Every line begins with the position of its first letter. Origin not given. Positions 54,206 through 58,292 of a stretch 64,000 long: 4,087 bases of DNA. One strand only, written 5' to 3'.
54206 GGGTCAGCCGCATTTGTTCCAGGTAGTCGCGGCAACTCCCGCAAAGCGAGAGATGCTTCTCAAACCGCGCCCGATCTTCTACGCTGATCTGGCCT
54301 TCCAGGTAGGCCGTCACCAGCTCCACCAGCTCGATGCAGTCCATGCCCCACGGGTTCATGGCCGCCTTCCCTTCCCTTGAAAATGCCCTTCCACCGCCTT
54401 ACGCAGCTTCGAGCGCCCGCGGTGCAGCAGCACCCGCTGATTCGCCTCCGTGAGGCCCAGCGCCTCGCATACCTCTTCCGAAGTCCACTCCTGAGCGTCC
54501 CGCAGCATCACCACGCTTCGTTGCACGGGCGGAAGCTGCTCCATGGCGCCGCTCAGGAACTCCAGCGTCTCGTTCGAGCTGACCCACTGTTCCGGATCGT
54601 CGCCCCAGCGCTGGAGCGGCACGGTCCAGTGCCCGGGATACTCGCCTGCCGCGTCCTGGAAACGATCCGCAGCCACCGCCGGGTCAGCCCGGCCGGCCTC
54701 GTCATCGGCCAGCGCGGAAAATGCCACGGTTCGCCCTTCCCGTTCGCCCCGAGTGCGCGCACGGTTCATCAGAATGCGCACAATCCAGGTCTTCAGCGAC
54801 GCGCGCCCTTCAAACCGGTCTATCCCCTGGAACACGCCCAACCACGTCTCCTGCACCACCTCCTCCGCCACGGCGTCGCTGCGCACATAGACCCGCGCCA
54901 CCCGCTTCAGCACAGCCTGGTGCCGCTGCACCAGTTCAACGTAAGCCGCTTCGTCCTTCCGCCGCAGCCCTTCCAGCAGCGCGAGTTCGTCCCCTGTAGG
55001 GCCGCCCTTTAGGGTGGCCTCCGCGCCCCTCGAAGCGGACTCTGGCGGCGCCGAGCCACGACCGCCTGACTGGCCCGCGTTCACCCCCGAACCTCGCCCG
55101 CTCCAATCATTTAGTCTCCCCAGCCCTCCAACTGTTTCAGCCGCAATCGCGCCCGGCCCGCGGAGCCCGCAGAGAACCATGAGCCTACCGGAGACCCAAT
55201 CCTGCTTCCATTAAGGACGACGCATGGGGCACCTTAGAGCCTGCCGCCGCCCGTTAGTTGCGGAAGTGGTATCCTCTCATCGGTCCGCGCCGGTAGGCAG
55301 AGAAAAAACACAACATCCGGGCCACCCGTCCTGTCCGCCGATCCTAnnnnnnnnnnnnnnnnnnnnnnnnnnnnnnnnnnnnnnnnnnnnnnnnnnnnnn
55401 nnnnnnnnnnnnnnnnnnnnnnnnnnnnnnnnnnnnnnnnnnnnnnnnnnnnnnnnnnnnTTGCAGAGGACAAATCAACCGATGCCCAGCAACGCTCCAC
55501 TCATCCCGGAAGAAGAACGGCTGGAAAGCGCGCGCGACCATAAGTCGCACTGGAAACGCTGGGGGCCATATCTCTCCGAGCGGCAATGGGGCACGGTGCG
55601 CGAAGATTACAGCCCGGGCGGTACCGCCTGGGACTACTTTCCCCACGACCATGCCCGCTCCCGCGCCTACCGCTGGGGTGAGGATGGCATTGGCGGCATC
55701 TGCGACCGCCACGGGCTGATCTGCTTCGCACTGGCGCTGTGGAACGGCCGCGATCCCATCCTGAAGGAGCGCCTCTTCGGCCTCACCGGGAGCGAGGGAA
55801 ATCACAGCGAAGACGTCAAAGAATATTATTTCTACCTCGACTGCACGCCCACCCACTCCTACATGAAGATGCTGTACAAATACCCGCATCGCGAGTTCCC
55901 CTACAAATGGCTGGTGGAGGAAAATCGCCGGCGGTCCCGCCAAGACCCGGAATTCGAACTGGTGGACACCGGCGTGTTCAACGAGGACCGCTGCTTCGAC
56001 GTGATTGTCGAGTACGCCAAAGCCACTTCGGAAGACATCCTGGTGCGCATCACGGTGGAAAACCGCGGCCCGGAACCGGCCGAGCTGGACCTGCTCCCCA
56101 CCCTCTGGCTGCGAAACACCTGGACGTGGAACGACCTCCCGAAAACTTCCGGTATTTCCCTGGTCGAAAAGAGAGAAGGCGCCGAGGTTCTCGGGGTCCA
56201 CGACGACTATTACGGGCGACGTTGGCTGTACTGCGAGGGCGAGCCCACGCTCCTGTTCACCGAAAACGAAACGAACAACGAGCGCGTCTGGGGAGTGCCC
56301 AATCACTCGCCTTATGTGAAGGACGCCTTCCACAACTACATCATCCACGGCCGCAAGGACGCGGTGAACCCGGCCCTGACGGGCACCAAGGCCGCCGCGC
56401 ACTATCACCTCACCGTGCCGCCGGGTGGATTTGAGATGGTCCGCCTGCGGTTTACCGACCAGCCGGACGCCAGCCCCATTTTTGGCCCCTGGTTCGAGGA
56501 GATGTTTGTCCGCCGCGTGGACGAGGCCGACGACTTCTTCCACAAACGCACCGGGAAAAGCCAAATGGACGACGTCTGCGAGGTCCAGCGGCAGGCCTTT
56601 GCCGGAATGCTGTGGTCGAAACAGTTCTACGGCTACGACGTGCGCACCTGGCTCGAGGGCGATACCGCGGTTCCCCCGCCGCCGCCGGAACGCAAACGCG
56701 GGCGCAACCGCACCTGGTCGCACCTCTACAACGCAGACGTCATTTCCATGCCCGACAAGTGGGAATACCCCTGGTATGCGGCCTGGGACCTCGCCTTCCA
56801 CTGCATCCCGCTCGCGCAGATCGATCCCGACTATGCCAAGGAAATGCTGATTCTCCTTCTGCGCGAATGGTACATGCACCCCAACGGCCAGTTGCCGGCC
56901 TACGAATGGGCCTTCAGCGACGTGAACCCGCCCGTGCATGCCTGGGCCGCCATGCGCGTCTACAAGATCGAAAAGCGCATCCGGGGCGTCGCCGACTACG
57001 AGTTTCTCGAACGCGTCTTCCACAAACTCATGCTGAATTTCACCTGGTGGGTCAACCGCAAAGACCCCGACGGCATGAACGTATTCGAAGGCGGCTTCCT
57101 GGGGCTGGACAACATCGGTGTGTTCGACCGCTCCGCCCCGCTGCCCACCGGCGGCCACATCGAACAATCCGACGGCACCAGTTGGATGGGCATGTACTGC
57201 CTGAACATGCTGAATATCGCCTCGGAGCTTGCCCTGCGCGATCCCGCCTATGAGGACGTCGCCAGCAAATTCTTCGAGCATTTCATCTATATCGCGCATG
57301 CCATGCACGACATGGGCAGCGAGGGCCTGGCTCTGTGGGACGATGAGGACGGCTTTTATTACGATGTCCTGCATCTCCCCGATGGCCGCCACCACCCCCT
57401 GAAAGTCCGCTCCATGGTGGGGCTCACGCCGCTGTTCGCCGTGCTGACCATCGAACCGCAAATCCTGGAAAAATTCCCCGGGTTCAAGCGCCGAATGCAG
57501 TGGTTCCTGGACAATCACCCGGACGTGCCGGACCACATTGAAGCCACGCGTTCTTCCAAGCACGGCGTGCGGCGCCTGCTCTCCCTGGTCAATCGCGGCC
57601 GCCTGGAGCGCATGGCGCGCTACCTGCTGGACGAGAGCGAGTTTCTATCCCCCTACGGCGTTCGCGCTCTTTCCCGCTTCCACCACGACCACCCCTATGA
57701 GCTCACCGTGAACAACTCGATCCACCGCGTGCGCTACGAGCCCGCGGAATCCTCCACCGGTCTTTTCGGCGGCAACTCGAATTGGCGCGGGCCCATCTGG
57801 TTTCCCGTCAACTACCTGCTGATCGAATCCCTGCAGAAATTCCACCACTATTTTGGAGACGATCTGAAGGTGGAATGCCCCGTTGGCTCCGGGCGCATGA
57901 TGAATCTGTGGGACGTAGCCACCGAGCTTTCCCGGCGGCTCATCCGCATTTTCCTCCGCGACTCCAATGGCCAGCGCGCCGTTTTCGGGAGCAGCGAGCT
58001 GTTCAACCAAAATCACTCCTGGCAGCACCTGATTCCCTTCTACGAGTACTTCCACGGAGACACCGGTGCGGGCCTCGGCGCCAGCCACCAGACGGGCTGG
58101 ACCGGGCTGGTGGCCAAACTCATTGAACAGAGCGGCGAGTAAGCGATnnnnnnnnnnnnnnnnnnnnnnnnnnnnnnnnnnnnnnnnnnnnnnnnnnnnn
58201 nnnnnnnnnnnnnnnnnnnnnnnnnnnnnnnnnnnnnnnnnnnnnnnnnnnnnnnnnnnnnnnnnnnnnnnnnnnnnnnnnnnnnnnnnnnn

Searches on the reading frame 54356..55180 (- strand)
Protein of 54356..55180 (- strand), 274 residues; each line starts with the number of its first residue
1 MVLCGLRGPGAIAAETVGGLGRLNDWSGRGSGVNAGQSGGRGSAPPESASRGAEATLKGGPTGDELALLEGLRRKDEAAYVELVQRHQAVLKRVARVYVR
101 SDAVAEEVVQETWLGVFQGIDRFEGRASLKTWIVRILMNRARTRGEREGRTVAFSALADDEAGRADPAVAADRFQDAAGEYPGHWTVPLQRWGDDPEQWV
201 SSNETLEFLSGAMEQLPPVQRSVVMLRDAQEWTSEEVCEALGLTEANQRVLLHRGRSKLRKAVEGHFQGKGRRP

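Call 6: search_protein_families(library=pfam, proteins=[window:54356-55180:-], max_evalue=1)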
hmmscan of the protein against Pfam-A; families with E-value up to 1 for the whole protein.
window:54356-55180:- (274 aa): 3 families
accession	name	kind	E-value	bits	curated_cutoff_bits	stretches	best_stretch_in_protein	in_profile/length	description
PF04542.20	Sigma70_r2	-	4.2e-16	58.9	24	1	83-150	1-70/71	Sigma-70 region 2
PF08281.18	Sigma70_r4_2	-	1.4e-12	47.5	25.7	1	212-259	7-54/54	Sigma-70, region 4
PF04545.22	Sigma70_r4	-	1.1e-07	31.6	24.1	1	212-261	1-50/50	Sigma-70, region 4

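Call 81: search_protein_families(library=ncbifam, proteins=[window:54356-55180:-], max_evalue=0.01)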
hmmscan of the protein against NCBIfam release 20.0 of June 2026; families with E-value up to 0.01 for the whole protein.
window:54356-55180:- (274 aa): 88 families (the best 25 are shown)
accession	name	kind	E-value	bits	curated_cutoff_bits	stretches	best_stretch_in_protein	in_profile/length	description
NF008888.0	PRK11922.1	equivalog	1.7e-34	119.5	204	1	64-266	16-199/231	RNA polymerase sigma factor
NF009173.0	PRK12520.1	equivalog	9.4e-32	110.3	255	1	82-270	6-186/191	RNA polymerase sigma factor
TIGR02943.1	Sig70_famx1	hypoth_equivalog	1.2e-28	100.3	162.2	1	83-264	8-180/188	RNA polymerase sigma-70 factor, TIGR02943 family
NF009196.0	PRK12544.1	equivalog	1.7e-26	92.9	287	1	89-270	29-203/208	RNA polymerase factor sigma-70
NF008892.0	PRK11924.2-1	equivalog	4.7e-26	91.6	291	1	82-269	20-199/203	RNA polymerase sigma factor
NF009184.0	PRK12532.1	equivalog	9.4e-26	90.9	276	1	83-266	11-187/195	RNA polymerase sigma factor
TIGR02937.1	sigma70-ECF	superfamily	1.8e-25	89.5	42.9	1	79-262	2-164/165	sigma-70 family RNA polymerase sigma factor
NF006089.0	PRK08241.1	subfamily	1.2e-24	87.1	240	1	72-261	16-202/343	RNA polymerase subunit sigma-70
NF009182.0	PRK12530.1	subfamily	2.1e-23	82.8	264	1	91-264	22-185/193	RNA polymerase sigma factor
NF004113.0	PRK05602.1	equivalog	7.3e-23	81.3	208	2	65-170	32-140/211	RNA polymerase sigma factor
TIGR02960.1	SigX5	hypoth_equivalog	5.1e-21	75.2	264.75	1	76-262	3-189/322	RNA polymerase sigma-70 factor, TIGR02960 family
NF009166.1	PRK12513.1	equivalog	1.5e-20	73.7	206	1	65-259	9-182/193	RNA polymerase sigma factor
NF058625.1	sigma_PG0214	equivalog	2.1e-19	69.9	130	2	194-264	92-162/170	GFO_1088 family ECF-type sigma factor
NF009190.0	PRK12538.1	equivalog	1.5e-18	67.4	303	2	65-169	50-154/233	RNA polymerase sigma factor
NF007223.0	PRK09641.1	equivalog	2.7e-17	63.2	209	2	70-141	10-81/187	RNA polymerase sigma factor SigW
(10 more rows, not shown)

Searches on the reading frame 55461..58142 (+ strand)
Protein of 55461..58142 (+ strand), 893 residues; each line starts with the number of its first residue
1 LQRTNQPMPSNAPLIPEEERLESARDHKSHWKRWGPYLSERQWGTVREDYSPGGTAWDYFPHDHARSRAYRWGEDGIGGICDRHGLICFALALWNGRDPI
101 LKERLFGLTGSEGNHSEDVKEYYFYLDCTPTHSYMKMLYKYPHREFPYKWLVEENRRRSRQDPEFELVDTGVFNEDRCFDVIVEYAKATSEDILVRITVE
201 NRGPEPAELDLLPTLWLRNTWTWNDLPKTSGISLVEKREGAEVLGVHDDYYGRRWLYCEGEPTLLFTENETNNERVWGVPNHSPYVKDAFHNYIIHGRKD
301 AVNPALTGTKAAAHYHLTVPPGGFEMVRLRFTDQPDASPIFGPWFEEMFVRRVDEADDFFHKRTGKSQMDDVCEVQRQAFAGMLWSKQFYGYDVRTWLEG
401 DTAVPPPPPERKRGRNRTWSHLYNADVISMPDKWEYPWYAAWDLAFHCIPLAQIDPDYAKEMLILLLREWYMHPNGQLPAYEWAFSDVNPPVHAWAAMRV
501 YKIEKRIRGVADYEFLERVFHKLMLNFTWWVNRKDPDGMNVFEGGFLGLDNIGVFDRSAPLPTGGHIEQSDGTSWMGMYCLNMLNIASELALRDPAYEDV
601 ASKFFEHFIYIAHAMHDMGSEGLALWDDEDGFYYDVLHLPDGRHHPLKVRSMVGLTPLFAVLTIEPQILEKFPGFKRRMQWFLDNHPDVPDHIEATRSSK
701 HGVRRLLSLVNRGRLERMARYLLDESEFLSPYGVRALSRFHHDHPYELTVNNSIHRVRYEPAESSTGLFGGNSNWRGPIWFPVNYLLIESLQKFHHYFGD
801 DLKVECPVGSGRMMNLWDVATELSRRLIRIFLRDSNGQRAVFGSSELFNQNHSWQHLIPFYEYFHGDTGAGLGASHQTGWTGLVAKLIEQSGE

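Call 10: search_protein_families(library=pfam, proteins=[window:55461-58142:+], max_evalue=0.001)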
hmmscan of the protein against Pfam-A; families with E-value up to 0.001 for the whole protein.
window:55461-58142:+ (893 aa): 2 families
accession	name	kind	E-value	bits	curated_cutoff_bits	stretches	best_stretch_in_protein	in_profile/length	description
PF22422.2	MGH1-like_GH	-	4.1e-24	86.2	27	2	436-539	1-112/356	Mannosylglycerate hydrolase MGH1-like glycoside hydrolase domain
PF03200.22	Glyco_hydro_63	-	5.2e-07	29.3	22.4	1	711-799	362-431/492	Glycosyl hydrolase family 63 C-terminal domain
